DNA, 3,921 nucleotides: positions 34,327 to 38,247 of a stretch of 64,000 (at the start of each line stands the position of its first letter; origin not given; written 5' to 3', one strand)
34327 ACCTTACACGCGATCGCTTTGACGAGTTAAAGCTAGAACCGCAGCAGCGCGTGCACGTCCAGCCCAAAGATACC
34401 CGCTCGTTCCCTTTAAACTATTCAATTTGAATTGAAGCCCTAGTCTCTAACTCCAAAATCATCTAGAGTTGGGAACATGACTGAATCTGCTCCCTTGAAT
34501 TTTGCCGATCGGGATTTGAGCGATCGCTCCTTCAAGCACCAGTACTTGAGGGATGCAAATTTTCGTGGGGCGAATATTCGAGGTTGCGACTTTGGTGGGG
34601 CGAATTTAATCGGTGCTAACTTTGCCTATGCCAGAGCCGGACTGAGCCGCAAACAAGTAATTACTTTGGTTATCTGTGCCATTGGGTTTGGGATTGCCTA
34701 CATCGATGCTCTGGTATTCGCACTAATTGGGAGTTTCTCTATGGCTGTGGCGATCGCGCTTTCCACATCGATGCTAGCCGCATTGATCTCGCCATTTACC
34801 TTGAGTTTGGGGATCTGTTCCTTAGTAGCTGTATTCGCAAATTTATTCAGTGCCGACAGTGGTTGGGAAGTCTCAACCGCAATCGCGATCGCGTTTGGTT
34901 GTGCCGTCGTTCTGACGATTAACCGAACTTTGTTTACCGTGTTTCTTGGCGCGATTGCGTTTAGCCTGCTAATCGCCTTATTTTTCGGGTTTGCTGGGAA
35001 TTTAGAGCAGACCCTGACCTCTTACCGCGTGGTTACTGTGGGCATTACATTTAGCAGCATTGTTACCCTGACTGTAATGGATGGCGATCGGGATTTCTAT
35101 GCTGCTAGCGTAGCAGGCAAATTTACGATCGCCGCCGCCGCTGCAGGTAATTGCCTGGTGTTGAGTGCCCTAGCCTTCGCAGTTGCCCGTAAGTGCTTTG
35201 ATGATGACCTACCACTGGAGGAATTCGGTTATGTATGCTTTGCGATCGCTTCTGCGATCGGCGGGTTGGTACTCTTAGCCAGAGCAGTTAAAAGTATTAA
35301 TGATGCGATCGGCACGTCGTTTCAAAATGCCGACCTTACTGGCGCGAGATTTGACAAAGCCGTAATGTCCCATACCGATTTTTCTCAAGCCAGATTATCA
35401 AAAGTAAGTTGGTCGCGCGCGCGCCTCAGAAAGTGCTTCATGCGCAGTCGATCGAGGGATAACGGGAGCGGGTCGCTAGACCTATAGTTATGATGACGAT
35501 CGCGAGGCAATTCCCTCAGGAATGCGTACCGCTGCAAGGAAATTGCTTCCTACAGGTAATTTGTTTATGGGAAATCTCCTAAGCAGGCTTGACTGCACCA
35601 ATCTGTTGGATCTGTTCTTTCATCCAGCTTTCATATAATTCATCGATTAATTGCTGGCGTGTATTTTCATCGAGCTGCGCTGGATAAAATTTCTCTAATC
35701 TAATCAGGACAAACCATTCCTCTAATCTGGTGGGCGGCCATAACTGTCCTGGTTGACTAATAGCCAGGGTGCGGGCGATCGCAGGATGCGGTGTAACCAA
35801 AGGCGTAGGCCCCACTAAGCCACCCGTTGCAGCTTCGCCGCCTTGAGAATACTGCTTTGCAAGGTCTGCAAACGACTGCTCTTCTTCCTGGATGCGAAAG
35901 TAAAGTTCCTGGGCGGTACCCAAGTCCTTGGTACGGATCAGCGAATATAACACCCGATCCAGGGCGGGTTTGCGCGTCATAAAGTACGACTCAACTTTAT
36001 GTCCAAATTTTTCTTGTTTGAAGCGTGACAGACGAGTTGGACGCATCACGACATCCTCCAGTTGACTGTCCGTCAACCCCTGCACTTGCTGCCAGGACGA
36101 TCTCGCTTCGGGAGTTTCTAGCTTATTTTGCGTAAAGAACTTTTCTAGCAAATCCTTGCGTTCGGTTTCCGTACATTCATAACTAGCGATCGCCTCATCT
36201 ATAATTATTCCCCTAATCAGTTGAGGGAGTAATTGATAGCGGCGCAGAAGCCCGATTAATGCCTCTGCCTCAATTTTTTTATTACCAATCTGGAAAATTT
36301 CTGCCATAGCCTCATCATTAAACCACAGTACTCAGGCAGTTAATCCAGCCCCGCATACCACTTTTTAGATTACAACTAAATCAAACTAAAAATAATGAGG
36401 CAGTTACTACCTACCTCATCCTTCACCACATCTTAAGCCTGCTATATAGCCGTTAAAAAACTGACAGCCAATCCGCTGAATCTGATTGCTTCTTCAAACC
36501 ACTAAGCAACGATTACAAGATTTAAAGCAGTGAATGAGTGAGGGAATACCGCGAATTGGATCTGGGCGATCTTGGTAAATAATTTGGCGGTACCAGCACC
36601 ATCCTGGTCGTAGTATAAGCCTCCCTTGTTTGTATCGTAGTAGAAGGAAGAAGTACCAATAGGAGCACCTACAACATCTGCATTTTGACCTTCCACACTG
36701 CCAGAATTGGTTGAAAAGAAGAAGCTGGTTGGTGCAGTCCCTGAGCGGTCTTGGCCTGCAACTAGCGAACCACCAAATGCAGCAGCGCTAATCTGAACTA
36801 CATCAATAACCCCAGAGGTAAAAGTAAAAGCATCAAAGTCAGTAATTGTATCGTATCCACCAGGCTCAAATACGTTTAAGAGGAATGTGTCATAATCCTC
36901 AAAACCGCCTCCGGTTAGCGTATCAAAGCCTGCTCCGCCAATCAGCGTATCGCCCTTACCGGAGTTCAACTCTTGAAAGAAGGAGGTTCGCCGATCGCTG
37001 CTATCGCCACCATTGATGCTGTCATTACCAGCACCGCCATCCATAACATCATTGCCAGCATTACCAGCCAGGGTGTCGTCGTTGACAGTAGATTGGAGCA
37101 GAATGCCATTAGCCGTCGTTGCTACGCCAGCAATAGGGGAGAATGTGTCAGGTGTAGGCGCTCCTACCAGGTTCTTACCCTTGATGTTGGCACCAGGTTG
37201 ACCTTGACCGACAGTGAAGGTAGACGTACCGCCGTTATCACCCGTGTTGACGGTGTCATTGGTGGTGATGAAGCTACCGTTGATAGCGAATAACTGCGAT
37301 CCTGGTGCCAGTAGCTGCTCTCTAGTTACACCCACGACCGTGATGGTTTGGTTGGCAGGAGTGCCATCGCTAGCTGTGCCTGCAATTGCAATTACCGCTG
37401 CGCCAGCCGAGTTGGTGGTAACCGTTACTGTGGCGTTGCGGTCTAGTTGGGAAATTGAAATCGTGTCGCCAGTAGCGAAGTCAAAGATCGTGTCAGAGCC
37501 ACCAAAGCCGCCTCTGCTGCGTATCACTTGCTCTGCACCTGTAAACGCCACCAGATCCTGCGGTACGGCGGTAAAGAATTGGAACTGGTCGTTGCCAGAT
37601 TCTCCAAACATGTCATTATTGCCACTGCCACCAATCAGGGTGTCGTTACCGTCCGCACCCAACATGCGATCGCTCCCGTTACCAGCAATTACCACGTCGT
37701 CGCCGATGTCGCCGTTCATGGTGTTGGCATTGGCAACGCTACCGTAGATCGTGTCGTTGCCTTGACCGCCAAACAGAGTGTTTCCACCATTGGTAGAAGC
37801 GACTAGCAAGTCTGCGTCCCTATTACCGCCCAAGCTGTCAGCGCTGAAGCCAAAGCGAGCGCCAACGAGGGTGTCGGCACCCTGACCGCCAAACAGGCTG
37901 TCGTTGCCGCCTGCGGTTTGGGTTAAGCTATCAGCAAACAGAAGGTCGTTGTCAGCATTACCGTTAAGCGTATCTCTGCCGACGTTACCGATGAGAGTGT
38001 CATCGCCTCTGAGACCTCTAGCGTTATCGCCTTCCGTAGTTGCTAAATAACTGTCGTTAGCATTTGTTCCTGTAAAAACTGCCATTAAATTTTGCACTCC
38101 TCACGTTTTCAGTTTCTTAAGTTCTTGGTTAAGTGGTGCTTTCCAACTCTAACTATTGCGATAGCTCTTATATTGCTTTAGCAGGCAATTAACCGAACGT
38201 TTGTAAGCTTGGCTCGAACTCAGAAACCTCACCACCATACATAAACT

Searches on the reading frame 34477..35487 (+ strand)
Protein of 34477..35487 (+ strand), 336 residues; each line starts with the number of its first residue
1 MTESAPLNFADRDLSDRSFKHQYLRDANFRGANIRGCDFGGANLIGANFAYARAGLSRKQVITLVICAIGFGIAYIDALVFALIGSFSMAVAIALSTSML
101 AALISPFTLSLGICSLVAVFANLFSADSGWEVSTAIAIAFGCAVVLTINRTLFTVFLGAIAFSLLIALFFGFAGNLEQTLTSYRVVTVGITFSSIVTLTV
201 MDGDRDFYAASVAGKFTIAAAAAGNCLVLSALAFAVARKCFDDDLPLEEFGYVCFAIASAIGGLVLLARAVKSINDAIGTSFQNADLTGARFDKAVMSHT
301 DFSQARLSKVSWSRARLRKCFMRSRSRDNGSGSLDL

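Call 19: search_protein_families(library=pfam, proteins=[window:34477-35487:+], max_evalue=0.0001)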
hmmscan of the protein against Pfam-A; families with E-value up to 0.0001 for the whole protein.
window:34477-35487:+ (336 aa): 3 families
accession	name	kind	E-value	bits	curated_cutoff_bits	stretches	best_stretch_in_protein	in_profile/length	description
PF00805.28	Pentapeptide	-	1.1e-17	63.6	20.2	2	24-52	3-31/40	Pentapeptide repeats (8 copies)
PF13576.12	Pentapeptide_3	-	9.7e-11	42.2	27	0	19-50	6-39/48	Pentapeptide repeats (9 copies)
PF13599.13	Pentapeptide_4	-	1e-09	38.8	38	0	280-321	26-67/78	Pentapeptide repeat region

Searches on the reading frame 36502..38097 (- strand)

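Call 19: search_protein_families(library=pfam, proteins=[window:36502-38097:-], max_evalue=0.0001)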
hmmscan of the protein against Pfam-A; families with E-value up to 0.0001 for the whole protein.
window:36502-38097:- (531 aa): 1 family
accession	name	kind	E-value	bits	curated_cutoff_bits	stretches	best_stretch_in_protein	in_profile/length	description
PF00353.25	HemolysinCabind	-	1.3e-25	89.4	23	3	138-171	2-35/36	RTX calcium-binding nonapeptide repeat (4 copies)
